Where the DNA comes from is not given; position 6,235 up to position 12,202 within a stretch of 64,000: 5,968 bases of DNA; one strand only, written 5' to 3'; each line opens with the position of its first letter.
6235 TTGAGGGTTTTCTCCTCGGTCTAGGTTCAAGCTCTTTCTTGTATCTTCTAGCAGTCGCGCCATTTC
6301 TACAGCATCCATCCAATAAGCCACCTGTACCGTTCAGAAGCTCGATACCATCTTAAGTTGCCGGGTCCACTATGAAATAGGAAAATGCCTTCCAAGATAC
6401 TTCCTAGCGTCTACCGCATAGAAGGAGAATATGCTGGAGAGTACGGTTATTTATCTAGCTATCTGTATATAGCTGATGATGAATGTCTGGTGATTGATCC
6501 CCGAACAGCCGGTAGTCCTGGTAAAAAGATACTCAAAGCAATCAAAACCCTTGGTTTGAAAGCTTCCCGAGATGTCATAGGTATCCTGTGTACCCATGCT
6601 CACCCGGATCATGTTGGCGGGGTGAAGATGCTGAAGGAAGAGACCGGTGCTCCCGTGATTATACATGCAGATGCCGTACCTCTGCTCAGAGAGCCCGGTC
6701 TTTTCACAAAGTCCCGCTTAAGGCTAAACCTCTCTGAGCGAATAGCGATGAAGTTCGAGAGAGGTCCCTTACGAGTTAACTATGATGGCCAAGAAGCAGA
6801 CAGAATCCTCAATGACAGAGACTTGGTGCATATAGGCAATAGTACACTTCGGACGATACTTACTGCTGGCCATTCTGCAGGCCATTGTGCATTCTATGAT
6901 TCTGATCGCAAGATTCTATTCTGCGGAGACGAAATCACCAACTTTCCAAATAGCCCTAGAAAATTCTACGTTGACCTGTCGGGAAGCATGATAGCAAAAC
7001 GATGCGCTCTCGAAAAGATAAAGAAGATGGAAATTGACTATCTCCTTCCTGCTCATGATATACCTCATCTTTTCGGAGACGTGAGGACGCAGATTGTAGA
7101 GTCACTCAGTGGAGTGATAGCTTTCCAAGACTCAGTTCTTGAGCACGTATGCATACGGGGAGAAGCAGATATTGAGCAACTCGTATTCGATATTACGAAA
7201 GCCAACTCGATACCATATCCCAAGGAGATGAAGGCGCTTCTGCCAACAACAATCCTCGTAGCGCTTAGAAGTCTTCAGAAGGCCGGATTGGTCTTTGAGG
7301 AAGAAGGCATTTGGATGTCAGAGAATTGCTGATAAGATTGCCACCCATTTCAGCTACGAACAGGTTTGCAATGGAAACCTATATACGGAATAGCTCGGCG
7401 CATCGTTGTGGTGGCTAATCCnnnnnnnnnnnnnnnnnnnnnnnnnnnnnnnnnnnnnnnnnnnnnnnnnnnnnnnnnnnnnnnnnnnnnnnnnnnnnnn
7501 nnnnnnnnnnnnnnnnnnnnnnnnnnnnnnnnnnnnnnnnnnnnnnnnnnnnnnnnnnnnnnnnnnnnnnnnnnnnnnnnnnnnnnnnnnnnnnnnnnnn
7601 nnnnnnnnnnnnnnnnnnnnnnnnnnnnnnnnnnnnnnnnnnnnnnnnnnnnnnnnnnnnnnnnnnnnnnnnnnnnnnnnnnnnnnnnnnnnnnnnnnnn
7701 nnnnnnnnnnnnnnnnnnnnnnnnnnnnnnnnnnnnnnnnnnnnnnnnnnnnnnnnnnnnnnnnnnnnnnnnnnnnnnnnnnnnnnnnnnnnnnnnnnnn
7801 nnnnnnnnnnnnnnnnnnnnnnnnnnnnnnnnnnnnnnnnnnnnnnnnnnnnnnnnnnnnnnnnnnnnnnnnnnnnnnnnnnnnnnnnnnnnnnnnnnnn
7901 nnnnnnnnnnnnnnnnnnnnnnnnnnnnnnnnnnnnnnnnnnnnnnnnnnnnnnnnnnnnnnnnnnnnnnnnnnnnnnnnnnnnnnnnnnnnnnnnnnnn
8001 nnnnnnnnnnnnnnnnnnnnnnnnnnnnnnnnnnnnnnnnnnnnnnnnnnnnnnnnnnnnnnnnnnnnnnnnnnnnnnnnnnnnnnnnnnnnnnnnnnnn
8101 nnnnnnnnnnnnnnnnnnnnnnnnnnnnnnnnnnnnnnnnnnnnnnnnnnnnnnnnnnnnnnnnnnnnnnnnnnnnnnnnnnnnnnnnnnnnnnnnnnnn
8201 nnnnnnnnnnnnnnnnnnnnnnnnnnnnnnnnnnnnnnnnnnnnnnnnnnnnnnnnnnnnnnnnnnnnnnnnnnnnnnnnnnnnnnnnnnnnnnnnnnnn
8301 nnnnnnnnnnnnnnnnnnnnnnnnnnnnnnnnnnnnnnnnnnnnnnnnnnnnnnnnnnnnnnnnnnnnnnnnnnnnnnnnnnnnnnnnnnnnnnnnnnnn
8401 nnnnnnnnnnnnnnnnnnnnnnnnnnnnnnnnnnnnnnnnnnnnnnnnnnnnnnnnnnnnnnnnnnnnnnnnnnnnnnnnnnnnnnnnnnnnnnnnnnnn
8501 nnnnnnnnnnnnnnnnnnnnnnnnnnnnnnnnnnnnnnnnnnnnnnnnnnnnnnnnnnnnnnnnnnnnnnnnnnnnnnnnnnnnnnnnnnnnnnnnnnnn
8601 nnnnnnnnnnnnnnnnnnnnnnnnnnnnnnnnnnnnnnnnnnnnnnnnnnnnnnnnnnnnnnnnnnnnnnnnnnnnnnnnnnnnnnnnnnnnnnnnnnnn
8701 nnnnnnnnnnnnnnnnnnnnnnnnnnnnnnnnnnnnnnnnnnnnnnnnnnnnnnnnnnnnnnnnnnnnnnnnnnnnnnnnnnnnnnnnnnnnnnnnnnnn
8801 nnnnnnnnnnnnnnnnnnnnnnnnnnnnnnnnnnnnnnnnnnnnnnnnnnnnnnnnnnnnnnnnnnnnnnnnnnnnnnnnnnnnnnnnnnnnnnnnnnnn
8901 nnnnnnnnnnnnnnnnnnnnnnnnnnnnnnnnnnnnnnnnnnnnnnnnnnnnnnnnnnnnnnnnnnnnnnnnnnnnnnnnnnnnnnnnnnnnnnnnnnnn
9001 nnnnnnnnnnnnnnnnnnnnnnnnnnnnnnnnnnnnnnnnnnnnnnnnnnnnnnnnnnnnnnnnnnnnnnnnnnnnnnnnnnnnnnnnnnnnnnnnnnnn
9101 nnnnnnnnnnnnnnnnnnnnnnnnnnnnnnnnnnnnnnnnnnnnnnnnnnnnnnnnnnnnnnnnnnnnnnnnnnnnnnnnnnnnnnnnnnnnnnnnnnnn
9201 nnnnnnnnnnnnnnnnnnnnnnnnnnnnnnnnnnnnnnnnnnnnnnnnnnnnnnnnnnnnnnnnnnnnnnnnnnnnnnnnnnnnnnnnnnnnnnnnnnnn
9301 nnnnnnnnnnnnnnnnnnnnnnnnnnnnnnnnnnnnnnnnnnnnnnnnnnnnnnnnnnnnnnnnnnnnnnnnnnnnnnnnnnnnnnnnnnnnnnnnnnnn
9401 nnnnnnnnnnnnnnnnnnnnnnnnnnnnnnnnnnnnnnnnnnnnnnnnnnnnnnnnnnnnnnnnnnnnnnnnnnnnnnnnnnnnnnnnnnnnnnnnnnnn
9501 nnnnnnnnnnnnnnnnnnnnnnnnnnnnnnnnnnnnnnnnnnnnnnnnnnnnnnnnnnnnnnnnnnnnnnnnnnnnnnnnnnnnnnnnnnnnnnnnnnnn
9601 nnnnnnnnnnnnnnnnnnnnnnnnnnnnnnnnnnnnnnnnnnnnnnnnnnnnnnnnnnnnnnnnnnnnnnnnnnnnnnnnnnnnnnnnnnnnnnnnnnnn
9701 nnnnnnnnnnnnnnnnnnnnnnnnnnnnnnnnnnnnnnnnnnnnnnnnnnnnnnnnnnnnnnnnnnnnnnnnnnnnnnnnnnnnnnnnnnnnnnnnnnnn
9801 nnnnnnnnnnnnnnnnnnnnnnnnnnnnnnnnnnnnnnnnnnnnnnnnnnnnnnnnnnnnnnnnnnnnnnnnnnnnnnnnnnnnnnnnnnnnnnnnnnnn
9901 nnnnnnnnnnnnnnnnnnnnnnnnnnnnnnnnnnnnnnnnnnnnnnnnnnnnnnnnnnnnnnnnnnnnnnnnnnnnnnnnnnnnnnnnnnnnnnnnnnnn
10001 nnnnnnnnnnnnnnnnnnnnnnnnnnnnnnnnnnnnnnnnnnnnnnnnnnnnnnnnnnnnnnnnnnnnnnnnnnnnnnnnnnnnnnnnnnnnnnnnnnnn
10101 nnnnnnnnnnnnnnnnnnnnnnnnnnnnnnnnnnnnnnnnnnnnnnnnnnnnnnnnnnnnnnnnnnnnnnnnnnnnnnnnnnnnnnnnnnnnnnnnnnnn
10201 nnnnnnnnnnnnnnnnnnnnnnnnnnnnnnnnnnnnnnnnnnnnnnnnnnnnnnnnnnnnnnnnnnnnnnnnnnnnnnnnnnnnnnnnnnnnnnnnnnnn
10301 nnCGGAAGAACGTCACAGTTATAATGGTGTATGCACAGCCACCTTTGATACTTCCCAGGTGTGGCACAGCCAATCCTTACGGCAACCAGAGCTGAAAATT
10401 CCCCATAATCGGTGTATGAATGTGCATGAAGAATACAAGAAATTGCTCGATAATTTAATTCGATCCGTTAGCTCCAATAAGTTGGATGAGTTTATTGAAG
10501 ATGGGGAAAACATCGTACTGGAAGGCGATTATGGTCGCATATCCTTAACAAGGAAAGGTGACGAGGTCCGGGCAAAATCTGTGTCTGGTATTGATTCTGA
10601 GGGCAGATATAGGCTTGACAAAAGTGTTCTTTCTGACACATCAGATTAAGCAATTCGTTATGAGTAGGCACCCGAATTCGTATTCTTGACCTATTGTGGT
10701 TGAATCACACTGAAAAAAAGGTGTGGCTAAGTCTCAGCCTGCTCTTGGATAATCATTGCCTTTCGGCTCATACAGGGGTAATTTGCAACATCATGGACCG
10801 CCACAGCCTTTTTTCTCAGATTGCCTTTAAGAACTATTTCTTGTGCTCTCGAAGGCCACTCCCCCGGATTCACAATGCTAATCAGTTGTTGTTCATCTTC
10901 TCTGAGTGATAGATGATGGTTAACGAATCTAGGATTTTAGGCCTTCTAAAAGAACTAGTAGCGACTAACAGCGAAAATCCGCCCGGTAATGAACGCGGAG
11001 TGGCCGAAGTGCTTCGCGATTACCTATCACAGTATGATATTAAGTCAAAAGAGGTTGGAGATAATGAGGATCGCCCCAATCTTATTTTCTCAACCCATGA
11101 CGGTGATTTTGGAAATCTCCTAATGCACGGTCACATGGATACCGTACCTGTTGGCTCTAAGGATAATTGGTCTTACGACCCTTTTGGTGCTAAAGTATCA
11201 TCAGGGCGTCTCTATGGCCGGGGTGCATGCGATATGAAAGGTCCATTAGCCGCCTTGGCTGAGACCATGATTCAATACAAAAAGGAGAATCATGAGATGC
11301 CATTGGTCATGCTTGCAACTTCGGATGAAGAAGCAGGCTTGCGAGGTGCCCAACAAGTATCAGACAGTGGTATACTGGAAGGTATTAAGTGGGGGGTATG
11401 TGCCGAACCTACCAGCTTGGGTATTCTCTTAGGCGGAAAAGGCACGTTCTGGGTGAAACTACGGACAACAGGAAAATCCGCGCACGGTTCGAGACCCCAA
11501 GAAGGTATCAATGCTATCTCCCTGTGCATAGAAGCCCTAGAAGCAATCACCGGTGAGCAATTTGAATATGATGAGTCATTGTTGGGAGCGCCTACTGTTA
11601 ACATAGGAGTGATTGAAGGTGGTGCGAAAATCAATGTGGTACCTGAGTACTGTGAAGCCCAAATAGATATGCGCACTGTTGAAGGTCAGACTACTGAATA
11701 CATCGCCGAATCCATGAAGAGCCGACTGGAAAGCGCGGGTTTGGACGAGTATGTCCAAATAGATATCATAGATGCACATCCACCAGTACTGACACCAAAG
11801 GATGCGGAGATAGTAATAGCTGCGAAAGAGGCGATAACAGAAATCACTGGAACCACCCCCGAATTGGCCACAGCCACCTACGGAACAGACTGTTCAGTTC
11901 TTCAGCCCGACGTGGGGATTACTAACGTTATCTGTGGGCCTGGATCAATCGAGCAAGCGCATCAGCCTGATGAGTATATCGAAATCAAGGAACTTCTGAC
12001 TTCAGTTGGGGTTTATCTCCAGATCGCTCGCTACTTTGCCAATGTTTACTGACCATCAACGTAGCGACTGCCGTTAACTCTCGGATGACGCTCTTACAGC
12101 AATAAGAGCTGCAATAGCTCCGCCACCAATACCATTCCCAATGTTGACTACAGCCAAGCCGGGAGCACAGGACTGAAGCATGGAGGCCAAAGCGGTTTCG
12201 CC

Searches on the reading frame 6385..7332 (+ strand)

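Call 9: search_protein_families(library=pfam, proteins=[window:6385-7332:+], max_evalue=0.00001)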
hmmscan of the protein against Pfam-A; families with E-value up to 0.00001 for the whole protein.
window:6385-7332:+ (315 aa): 2 families
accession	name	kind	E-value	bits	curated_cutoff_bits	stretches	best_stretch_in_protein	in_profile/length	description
PF00753.33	Lactamase_B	-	3.1e-26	93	22.7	1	24-224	7-196/196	Metallo-beta-lactamase superfamily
PF19583.5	ODP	-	4.3e-11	43.5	27.2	1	25-216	5-185/194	ODP family beta lactamase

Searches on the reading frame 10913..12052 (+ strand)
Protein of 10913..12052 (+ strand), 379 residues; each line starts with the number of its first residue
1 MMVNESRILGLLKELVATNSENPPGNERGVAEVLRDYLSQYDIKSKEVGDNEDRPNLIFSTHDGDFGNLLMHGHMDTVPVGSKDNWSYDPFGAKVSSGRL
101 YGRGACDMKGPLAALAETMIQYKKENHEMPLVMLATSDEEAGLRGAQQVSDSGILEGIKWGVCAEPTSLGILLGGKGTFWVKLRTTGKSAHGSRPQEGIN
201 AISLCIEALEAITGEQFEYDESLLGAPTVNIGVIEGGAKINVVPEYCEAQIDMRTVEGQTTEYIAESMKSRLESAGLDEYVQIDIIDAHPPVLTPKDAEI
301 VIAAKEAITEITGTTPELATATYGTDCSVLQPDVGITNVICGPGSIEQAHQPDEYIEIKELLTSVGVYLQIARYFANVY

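Call 9: search_protein_families(library=pfam, proteins=[window:10913-12052:+], max_evalue=0.00001)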
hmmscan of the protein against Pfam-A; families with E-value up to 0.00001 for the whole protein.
window:10913-12052:+ (379 aa): 3 families
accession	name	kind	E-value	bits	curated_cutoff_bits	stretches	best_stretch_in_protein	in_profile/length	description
PF01546.33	Peptidase_M20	-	2.4e-37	129.3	24.6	1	71-373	2-205/206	Peptidase family M20/M25/M40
PF07687.19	M20_dimer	-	1.3e-22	80.2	21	1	175-276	3-103/107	Peptidase dimerisation domain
PF04389.22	Peptidase_M28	-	4.7e-06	26.9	21.3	1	68-150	14-77/193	Peptidase family M28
